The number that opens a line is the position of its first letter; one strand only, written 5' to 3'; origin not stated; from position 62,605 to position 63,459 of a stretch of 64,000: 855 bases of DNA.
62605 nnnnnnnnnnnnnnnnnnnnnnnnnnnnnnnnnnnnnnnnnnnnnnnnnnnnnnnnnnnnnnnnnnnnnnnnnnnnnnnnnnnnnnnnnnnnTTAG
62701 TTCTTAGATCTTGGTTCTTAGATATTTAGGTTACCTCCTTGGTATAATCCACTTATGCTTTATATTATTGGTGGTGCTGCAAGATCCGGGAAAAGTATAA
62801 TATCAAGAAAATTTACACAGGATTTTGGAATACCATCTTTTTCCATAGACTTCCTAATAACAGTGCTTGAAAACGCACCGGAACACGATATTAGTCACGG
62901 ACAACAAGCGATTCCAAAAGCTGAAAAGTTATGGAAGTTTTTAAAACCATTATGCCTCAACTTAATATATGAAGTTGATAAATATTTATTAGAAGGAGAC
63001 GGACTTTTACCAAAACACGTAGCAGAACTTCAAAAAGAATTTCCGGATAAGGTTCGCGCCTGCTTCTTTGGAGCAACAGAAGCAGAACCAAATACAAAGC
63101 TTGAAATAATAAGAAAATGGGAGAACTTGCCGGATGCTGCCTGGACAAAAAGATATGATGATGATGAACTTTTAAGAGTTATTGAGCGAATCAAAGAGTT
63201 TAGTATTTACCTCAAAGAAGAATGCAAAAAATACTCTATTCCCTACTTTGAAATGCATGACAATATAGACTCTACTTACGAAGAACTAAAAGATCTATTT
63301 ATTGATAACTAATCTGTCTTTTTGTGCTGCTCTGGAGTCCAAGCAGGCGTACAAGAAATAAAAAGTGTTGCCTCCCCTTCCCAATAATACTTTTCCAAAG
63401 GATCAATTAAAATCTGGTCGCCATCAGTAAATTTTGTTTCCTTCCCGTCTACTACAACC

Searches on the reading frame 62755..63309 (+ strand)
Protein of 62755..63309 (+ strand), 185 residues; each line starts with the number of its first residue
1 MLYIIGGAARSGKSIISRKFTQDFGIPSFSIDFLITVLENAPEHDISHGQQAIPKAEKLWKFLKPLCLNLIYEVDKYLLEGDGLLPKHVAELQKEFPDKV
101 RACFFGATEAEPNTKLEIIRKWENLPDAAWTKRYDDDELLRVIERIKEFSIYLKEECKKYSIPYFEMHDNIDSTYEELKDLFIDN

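Call 35: find_encoding_contigs(protein=window:62755-63309:+, flank=10000, max_places=3)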
Protein window:62755-63309:+ (185 aa): 1 contig read that carries it; 1 place shown.
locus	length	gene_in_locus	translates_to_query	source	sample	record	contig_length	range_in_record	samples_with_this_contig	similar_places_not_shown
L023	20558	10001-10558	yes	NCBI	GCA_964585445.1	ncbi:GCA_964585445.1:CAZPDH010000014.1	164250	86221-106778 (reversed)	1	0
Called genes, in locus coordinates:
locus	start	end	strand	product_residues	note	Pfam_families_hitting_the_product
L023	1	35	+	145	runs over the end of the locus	-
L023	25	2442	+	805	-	PF26449:DUF8128, PF10412:TrwB_AAD_bind (faint), PF12696:TraG-D_C (weak)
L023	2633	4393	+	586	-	PF08486:SpoIID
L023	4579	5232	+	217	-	-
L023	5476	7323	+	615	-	-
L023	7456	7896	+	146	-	PF01668:SmpB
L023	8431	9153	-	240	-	PF18912:DZR_2 (weak)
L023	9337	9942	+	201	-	PF00081:Sod_Fe_N, PF02777:Sod_Fe_C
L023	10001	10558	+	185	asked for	-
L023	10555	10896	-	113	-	PF07883:Cupin_2 (weak)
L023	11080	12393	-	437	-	PF01566:Nramp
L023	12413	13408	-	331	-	PF00268:Ribonuc_red_sm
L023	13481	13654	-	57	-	-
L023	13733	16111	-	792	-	PF03477:ATP-cone, PF00317:Ribonuc_red_lgN, PF02867:Ribonuc_red_lgC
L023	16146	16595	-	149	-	PF22811:Zn_ribbon_NrdR, PF03477:ATP-cone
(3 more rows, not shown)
